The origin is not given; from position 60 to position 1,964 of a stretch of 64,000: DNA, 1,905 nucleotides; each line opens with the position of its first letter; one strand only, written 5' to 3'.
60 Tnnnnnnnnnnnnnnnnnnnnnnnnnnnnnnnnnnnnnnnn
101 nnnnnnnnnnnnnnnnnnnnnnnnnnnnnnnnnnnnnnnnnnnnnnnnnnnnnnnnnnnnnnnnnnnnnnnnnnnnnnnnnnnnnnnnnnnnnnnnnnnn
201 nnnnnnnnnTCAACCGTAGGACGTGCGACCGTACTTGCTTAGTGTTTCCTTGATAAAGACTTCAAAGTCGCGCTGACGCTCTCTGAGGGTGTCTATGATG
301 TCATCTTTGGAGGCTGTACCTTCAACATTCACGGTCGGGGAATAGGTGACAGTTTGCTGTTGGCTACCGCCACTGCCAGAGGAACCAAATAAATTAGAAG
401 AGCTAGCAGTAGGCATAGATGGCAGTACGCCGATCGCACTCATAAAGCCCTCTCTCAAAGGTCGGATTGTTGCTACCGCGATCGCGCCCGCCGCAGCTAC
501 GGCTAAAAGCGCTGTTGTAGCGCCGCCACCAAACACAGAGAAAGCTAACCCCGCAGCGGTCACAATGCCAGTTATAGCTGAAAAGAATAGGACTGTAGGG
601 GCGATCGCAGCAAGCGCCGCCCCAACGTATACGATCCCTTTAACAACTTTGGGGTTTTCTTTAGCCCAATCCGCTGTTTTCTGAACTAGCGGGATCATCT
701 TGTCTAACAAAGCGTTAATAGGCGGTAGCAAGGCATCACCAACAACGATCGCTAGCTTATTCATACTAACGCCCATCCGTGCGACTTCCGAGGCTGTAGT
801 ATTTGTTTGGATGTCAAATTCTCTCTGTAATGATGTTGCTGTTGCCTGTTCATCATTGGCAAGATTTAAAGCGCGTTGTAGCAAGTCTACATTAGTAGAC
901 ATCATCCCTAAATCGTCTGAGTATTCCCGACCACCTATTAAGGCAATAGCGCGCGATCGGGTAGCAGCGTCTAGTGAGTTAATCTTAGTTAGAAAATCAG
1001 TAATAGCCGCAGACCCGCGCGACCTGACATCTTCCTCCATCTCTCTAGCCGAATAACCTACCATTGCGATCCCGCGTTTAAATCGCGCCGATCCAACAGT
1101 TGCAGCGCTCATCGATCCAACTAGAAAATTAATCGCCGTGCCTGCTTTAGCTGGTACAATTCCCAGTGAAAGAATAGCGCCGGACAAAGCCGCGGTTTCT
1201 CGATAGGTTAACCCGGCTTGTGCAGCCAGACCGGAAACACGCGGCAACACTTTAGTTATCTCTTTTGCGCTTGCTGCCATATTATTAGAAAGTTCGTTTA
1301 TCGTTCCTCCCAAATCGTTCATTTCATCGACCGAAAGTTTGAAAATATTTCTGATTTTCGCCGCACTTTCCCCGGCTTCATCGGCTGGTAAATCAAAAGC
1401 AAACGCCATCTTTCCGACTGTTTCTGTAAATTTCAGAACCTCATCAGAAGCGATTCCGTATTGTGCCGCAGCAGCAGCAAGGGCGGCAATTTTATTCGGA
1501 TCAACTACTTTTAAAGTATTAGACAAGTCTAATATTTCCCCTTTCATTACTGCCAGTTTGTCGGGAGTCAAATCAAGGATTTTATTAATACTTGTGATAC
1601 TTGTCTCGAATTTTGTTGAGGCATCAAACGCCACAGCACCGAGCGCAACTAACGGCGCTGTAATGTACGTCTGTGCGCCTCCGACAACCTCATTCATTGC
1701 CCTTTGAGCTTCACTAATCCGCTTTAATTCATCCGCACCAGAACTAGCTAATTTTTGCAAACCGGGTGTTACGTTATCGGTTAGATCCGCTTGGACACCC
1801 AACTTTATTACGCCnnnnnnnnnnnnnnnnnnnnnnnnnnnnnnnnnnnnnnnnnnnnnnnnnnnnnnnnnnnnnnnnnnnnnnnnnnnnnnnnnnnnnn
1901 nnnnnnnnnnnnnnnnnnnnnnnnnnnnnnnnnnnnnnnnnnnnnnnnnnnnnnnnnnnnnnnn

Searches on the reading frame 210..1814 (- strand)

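Call 17: search_protein_families(library=pfam, proteins=[window:210-1814:-], max_evalue=0.01)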
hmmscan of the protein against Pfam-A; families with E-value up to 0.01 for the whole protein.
window:210-1814:- (534 aa): 1 family
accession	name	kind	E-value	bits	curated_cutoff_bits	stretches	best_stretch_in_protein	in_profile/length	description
PF10145.14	PhageMin_Tail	-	1.1e-30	107.5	33.2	1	93-294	3-200/201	Phage-related minor tail protein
